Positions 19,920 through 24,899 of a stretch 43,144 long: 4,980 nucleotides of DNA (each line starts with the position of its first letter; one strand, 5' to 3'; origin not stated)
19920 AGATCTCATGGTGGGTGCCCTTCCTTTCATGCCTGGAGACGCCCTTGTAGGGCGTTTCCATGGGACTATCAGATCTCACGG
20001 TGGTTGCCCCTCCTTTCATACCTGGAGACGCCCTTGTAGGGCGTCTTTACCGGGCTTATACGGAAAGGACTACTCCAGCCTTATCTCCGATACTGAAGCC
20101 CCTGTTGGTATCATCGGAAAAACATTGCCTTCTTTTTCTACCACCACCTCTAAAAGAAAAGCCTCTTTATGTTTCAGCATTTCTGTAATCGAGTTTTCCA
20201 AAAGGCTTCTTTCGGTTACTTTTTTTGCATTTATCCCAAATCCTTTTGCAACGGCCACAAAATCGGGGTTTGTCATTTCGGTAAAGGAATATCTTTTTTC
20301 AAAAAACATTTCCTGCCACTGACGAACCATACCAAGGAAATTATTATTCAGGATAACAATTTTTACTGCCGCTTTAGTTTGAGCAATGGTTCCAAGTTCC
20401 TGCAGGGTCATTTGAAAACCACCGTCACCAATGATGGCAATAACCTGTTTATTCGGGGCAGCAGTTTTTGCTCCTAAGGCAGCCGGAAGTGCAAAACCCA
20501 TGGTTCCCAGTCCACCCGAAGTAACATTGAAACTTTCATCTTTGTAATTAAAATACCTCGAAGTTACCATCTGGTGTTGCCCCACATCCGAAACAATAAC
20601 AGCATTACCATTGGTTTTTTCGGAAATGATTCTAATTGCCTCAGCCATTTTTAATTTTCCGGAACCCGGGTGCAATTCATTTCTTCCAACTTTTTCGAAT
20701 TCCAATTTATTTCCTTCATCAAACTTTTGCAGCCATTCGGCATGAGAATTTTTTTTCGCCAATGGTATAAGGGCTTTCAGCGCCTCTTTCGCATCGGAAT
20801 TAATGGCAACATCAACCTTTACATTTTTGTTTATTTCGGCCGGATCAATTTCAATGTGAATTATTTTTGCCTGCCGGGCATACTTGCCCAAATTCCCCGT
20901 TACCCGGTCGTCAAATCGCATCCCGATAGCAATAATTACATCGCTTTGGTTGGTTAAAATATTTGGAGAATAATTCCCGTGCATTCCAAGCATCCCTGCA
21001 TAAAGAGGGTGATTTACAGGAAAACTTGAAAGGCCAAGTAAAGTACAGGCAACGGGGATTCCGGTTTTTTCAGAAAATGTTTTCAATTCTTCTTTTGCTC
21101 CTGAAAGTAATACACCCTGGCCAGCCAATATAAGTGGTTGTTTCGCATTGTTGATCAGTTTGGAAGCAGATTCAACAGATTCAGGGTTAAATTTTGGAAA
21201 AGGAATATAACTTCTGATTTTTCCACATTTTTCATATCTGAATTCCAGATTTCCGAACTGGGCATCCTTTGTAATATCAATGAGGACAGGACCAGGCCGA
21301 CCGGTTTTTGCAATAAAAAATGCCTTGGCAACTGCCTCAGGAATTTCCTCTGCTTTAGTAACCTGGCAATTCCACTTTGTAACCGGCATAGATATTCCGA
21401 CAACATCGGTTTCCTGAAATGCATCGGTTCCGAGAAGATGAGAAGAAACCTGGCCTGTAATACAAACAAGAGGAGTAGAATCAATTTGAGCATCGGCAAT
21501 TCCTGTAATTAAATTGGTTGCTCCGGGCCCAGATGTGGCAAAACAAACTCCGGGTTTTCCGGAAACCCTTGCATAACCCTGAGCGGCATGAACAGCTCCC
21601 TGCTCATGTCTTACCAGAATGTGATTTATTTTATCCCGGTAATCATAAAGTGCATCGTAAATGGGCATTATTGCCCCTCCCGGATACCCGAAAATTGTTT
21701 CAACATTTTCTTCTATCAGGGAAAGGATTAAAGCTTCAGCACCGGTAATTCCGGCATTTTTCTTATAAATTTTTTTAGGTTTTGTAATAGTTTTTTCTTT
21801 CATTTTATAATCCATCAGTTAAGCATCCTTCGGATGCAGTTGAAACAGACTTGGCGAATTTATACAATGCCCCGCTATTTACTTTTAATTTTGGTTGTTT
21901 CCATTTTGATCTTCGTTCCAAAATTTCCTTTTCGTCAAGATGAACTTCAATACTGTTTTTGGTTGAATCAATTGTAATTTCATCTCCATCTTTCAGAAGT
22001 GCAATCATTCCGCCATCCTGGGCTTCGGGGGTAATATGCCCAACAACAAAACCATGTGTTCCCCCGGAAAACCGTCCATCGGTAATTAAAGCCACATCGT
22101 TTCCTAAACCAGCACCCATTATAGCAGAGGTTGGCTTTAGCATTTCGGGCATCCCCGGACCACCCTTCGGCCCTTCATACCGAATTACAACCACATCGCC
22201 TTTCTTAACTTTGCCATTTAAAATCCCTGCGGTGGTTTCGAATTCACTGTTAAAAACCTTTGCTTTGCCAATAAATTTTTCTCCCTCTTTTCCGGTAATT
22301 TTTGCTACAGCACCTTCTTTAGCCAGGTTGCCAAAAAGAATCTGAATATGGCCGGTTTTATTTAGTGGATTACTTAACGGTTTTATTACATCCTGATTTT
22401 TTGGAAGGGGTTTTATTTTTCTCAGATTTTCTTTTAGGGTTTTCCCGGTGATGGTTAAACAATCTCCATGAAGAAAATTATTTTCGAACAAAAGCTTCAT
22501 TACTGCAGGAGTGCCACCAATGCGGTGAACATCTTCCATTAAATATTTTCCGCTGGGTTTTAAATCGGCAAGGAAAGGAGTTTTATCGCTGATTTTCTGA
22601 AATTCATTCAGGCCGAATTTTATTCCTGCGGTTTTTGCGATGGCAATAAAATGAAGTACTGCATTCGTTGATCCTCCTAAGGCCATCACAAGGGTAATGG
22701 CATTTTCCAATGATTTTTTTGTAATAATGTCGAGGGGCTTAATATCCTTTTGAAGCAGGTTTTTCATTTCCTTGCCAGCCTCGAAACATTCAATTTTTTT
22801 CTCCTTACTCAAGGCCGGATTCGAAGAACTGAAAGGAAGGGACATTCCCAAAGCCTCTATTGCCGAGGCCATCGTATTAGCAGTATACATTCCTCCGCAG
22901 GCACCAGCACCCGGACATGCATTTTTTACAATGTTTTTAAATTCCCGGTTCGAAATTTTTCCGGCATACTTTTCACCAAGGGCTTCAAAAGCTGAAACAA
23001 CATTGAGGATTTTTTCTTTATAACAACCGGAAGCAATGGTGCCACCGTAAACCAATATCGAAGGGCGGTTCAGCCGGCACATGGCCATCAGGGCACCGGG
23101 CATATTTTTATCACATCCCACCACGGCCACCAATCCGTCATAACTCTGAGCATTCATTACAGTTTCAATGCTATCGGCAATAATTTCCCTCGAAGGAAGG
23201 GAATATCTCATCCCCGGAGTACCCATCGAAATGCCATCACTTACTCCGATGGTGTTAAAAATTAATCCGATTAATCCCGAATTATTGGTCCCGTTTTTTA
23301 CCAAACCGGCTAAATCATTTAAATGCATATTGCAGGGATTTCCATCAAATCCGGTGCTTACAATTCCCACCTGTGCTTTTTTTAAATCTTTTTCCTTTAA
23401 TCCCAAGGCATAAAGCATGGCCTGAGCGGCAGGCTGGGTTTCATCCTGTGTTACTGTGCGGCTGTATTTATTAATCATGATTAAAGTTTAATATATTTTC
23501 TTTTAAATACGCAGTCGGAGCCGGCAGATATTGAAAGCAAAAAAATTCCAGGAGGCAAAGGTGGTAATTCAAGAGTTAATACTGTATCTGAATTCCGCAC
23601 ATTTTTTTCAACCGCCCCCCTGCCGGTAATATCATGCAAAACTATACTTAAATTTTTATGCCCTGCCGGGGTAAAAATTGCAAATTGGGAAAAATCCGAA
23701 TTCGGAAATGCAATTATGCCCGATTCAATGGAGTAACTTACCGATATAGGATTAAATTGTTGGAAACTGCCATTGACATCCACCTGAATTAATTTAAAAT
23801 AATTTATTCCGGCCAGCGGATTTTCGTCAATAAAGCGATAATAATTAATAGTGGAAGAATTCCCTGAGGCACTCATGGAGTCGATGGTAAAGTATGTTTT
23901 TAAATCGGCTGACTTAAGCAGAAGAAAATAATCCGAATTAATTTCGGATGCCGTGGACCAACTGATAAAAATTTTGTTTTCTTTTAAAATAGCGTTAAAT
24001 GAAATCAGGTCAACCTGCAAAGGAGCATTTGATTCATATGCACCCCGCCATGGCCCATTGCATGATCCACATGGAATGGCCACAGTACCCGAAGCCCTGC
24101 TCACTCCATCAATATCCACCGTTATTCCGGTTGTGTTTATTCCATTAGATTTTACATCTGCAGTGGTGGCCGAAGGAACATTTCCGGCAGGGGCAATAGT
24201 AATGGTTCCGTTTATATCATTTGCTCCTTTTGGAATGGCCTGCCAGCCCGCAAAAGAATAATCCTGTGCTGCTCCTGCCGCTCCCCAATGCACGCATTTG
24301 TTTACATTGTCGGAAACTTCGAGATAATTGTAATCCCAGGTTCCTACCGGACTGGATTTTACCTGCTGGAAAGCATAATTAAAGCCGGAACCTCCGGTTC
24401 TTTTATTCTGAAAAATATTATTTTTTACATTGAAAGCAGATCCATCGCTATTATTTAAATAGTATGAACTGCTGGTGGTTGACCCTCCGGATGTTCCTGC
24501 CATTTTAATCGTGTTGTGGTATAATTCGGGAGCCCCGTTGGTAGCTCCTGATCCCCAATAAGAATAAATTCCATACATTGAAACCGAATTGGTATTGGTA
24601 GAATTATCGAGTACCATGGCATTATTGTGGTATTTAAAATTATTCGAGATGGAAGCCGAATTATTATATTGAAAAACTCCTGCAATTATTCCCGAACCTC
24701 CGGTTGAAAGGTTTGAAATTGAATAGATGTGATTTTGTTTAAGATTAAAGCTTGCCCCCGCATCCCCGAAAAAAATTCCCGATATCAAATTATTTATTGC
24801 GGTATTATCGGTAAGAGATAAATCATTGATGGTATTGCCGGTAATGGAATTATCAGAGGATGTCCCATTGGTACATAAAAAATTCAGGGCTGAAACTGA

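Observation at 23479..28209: A 4.7-kb T9SS surface-protein gene sits inside the ilv operon with 10-nt and 2-nt junctions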

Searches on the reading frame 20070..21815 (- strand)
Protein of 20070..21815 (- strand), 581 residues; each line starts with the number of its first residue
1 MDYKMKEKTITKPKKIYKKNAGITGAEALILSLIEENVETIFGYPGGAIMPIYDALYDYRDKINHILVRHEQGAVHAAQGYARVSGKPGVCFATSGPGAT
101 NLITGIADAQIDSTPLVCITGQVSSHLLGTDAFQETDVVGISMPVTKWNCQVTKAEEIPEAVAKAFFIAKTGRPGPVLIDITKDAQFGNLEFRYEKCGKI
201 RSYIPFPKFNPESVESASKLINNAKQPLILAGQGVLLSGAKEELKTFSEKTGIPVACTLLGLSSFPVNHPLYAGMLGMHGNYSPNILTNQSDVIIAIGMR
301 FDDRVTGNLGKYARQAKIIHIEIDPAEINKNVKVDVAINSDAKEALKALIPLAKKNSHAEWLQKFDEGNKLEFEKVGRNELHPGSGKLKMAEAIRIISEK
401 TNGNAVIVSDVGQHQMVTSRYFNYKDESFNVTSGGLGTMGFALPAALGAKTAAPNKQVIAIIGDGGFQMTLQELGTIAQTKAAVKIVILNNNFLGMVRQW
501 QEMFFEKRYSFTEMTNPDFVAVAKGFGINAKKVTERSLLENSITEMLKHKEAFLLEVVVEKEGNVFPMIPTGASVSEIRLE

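Call 5: search_protein_families(library=pfam, proteins=[window:20070-21815:-])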
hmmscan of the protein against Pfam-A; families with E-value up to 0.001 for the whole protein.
window:20070-21815:- (581 aa): 3 families
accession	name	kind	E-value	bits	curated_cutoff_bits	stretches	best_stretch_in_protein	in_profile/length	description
PF02775.26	TPP_enzyme_C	-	1.1e-49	168.5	21.9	1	410-557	1-151/151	Thiamine pyrophosphate enzyme, C-terminal TPP binding domain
PF00205.28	TPP_enzyme_M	-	3.5e-48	163.2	30.4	1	215-349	2-137/137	Thiamine pyrophosphate enzyme, central domain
PF02776.23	TPP_enzyme_N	-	1.6e-42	144.5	26.8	1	24-140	2-118/119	Thiamine pyrophosphate enzyme, N-terminal TPP binding domain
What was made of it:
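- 20070..21815 (-): ilvB (acetolactate synthase large subunit). Pfam TPP_enzyme N, M and C domains (call 5).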

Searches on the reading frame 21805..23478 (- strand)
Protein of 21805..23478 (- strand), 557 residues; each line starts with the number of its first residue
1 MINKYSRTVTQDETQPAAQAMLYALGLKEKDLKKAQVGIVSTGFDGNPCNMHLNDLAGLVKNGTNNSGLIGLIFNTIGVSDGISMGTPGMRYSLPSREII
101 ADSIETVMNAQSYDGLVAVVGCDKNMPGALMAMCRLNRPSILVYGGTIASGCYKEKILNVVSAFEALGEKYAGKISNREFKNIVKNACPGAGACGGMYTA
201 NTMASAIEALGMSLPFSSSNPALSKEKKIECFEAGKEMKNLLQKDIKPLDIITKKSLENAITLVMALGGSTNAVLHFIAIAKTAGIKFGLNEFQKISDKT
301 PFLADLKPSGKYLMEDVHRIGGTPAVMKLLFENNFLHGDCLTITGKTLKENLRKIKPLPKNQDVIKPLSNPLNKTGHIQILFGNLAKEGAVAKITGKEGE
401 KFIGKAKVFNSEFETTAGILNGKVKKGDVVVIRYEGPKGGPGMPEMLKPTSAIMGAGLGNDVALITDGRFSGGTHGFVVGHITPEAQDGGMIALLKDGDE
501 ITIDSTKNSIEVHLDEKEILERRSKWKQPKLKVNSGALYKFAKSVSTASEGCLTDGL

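Call 5: search_protein_families(library=pfam, proteins=[window:21805-23478:-])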
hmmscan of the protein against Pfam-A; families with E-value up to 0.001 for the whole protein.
window:21805-23478:- (557 aa): 2 families
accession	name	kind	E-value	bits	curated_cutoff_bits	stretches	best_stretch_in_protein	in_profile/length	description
PF00920.27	ILVD_EDD_N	-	1.6e-129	432.1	27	1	34-351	1-316/316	Dihydroxy-acid/6-phosphogluconate dehydratase N-terminal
PF24877.1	ILV_EDD_C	-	1.6e-75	253.2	27.7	1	363-552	1-191/191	Dihydroxy-acid/6-phosphogluconate dehydratase C-terminal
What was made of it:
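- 21805..23478 (-): ilvD (dihydroxy-acid dehydratase). Pfam ILVD_EDD_N and ILV_EDD_C (call 5).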

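Call 10: find_encoding_contigs(protein=window:21805-23478:-, flank=10000, max_places=10)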
Protein window:21805-23478:- (557 aa): 2 contigs read that carry it; 1 place shown.
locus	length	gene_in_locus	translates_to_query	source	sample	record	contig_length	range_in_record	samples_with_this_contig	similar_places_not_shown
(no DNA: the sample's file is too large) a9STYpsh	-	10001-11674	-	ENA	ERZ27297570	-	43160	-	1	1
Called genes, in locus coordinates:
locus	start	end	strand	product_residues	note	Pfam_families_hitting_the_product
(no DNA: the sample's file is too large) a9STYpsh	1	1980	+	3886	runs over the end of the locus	?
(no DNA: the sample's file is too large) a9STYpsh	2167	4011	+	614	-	PF26696:PTL_trimer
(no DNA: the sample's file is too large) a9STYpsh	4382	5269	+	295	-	PF01063:Aminotran_4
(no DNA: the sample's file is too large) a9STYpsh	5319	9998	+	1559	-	-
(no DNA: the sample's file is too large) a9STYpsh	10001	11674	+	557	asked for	PF00920:ILVD_EDD_N, PF24877:ILV_EDD_C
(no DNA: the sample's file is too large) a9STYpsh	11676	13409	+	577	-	PF02776:TPP_enzyme_N, PF00205:TPP_enzyme_M, PF02775:TPP_enzyme_C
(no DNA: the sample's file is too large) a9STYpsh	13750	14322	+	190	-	PF01842:ACT, PF22629:ACT_AHAS_ss, PF13710:ACT_5 (weak), PF10369:ALS_ss_C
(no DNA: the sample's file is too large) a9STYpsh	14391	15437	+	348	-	PF07991:KARI_N, PF01450:KARI_C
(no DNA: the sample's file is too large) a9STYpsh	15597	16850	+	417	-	PF00291:PALP, PF00585:Thr_dehydrat_C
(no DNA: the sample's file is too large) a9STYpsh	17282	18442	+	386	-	PF26696:PTL_trimer, PF01391:Collagen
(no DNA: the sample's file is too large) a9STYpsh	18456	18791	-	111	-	-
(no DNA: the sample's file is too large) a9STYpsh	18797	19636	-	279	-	-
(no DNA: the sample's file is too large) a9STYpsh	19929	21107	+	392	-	PF02670:DXP_reductoisom, PF08436:DXP_redisom_C, PF13288:DXPR_C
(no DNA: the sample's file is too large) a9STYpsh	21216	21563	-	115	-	PF00403:HMA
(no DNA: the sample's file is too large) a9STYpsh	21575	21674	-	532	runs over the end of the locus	PF08757:CotH, PF18962:Por_Secre_tail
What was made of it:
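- Checked: The public gene call starts BIG 13 codons later (1,559 aa), which would make the first gap 49 nt (call 10).
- The window comes from a metagenome assembly (call 10), and the two records carrying it may derive from the same reads.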

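Call 11: find_related_loci(query=window:21805-23478:-, collection=genome_contigs, flank=10000)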
Query window:21805-23478:- (557 aa) in genome_contigs; peptide patterns used: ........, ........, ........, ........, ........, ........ (x = any residue, [..] = any of these).
600 stretches matched a pattern (row limit reached: there are more); 594 encode a relative of the query (tblastn E <= 1e-3); the best 80 are kept; 80 distinct loci.
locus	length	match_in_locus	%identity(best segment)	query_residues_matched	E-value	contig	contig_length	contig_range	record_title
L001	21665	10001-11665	74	1-555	0e+0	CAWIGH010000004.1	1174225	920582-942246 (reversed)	MAG: uncultured Flavobacteriaceae bacterium isolate MFD03804.bin.1.198 genome assembly, contig: contig_3267, whole genom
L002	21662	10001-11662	74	2-555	0e+0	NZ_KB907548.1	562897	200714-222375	Eudoraea adriatica DSM 19308 G504DRAFT_scaffold00003.3, whole genome shotgun sequence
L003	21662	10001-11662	72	2-555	0e+0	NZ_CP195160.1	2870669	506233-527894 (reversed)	Tenacibaculum sp. A30 chromosome, complete genome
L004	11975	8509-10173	73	1-555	0e+0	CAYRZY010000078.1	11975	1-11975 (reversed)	MAG TPA_asm: uncultured Flavobacteriaceae bacterium isolate SRP128015_co1_223 genome assembly, contig: NODE_8414_length_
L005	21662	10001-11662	73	2-555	0e+0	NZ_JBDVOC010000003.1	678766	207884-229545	MAG: Eudoraea sp. isolate AQ.07.F.C5_194_4 AQ_07_F_C5_194_4_000000000003, whole genome shotgun sequence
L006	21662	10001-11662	73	2-555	0e+0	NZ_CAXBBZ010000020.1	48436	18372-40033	MAG: uncultured Maribacter sp. isolate ERR2762106_binner12_Refined_132 ERZ3422020.889, whole genome shotgun sequence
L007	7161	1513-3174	73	2-555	0e+0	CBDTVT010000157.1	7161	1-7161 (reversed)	MAG TPA_asm: uncultured Eudoraea sp. isolate SRR7614714_binner13_Refined_41 genome assembly, contig: ERZ23877832.5149, w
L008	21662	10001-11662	71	2-555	0e+0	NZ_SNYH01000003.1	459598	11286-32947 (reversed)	Tenacibaculum caenipelagi strain CECT 8283 Ga0244623_103, whole genome shotgun sequence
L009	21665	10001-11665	72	1-555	0e+0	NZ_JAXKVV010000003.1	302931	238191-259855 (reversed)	Aureibaculum sp. 2210JD6-5 contig3, whole genome shotgun sequence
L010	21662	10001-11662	72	2-555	0e+0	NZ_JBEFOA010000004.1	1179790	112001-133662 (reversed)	Maribacter sp. Asnod2-G09 12893S00004.1, whole genome shotgun sequence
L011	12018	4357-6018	73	2-555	0e+0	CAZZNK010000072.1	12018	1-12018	MAG TPA_asm: uncultured Flavobacteriaceae bacterium isolate binchicken_co67_227 genome assembly, contig: NODE_5689_lengt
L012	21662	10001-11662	73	2-555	0e+0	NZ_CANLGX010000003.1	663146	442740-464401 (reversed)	Uncultured Eudoraea sp. isolate 2-1786-n2.fasta NODE_3, whole genome shotgun sequence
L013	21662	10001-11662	71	2-555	0e+0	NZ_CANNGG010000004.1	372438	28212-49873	Uncultured Tenacibaculum sp. isolate 4-973.fasta NODE_4, whole genome shotgun sequence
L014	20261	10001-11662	72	2-555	0e+0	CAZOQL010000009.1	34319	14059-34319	MAG TPA_asm: uncultured Flavobacteriaceae bacterium isolate binchicken_co53_127 genome assembly, contig: NODE_397_length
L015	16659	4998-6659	72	2-555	0e+0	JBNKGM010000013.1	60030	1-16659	MAG: Robiginitalea sp. isolate E1E2.bin.29.strict NODE_13_length_60030_cov_5.157023, whole genome shotgun sequence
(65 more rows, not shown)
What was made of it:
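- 21805..23478 (-): Relatives align from residue 1-2 (call 11).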

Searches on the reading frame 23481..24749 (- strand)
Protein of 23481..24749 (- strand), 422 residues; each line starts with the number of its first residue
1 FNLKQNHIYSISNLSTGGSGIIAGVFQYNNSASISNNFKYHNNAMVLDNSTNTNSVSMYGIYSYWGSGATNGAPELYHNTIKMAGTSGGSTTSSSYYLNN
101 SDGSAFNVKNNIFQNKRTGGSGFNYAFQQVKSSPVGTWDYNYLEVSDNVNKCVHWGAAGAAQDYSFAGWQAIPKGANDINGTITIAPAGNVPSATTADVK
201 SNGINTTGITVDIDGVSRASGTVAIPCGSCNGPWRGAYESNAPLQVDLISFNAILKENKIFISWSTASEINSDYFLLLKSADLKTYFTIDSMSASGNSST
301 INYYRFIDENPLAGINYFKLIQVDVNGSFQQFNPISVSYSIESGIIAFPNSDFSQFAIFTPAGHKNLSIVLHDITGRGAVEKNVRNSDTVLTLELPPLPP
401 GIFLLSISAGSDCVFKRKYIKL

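Call 63: predict_structure(alignment_id=A3)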
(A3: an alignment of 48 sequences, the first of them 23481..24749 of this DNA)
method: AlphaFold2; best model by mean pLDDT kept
length: 422 residues; sequences in the alignment: 48
mean_pLDDT: 76.5   pTM: 0.54
mean pLDDT of the five models: 76.5, 75.8, 74.7, 74.5, 74.4
residues with pLDDT >= 90: 108; 70-90: 192; 50-70: 92; < 50: 30
segments of 3 or more residues with pLDDT < 50: 219-234, 236-243
pLDDT, mean of each block of 10 residues (from residue 1): 76 76 82 72 79 82 73 78 77 75 75 79 78 69 68 65 69 58 51 55 52 53 39 42 67 94 93 96 96 91 96 95 90 93 75 87 80 89 81 90 91 86 89
secondary structure, 60 per line:
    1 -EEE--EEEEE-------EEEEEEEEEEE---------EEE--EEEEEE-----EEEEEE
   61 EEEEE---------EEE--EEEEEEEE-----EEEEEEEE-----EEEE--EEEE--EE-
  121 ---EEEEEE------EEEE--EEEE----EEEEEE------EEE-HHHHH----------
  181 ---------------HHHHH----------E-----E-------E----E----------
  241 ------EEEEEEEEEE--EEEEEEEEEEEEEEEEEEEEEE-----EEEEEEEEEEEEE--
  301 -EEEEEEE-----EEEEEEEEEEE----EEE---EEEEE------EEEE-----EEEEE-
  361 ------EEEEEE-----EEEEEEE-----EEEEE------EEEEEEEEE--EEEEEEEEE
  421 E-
elements in order: E2-4 E7-11 E19-29 E39-41 E44-49 E55-65 E75-77 E80-87 E93-100 E106-109 E112-115 E124-129 E136-139 E142-145 E150-155 E162-164 H166-170 H196-200 E247-256 E259-280 E286-298 E302-308 E314-324 E329-331 E335-339 E346-349 E355-359 E367-372 E378-384 E390-394 E401-409 E412-421
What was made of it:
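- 24030..28082 (-): Right-handed parallel beta-helix passenger, about aa 40-1390. The model of aa 1151-1315 continues the helix (call 63).
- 23730..24011 (-): FN3/Ig-like domain, about aa 1397-1490. pLDDT above 90 (call 63).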

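Call 70: fold_search(model_id=the predicted structure, library=pdb)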
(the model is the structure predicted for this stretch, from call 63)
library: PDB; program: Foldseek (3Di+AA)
matches with E <= 10: 1683; with E <= 0.001: 87
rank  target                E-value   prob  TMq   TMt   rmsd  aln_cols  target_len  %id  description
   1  2ibb                  8.2e-06  1.00  0.21  0.39  16.4       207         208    9  Crystal Structure of the First and Second FNIII Domains of Ihog (released 2006-10-24)
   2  3l5j_A                9.1e-06  1.00  0.16  0.23  12.9       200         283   14  Crystal structure of FnIII domains of human GP130 (Domains 4-6) (released 2010-05-12)
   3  7zhj_b                2.5e-05  1.00  0.23  0.12   8.7       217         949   12  Tail tip of siphophage T5 : tip proteins (released 2023-02-08)
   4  7c7u_B                2.9e-05  1.00  0.17  0.13  15.4       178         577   13  Biofilm associated protein - BSP domain (released 2021-05-12)
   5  8v2b_B                3.2e-05  1.00  0.17  0.13  13.5       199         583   12  Cryo-EM structure of mouse type II OSM receptor complex: model for full extracellular assembly (released 2024-11-20)
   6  8d6a_B                3.2e-05  1.00  0.16  0.17  10.5       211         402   15  Cryo-EM structure of human LIF signaling complex: model containing the interaction core region (released 2023-03-29)
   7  6tpu_B                3.9e-05  1.00  0.23  0.44   9.5       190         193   12  Crystal structures of FNIII domain three and four of the human leucocyte common antigen-related protein, LAR (released 2020-05-13)
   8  7c7u_A                4.3e-05  1.00  0.17  0.13  15.4       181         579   13  Biofilm associated protein - BSP domain (released 2021-05-12)
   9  6za2_A                4.8e-05  1.00  0.19  0.08  17.5       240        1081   13  Crystal structure of dimeric latent PorU from Porphyromonas gingivalis (released 2021-09-29)
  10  2ibg_B                5.6e-05  1.00  0.19  0.35  16.5       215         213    9  Crystal Structure of Hedgehog Bound to the FNIII Domains of Ihog (released 2006-10-24)
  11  8v29_B                5.6e-05  1.00  0.17  0.12  13.4       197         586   14  Cryo-EM structure of human type I OSM receptor complex: model for full extracellular assembly (released 2024-11-20)
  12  8odx_A                5.6e-05  1.00  0.16  0.23  13.2       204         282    9  Interleukin 12 receptor subunit beta-1 Fn domains in complex with antagonistic FAb4 fragment and VHH. (released 2024-02-07)
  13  8av2_B                8.6e-05  1.00  0.14  0.28  17.8       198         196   10  Crystal structure for the FnIII module of mouse LEP-R in complex with the anti-LEP-R nanobody VHH-4.80 (released 2023-04-05)
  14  8v29_C                9.1e-05  1.00  0.23  0.14   9.5       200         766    9  Cryo-EM structure of human type I OSM receptor complex: model for full extracellular assembly (released 2024-11-20)
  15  7zn4_c                9.1e-05  1.00  0.19  0.34  14.3       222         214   13  Tail tip of siphophage T5 : bent fibre after interaction with its bacterial receptor FhuA (released 2023-02-08)
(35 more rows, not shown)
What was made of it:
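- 23730..24011 (-): Foldseek matches tandem FN3 domains (call 70).
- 23484..23714 (-): C-terminal beta-sandwich, a divergent T9SS type A sorting domain, about aa 1496-1571. The structure agrees (calls 63, 70).
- On T9SS type A cargo: The predicted structure is an FN3-like domain plus a terminal beta-sandwich, and PorU is among the Foldseek hits (calls 63, 70).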
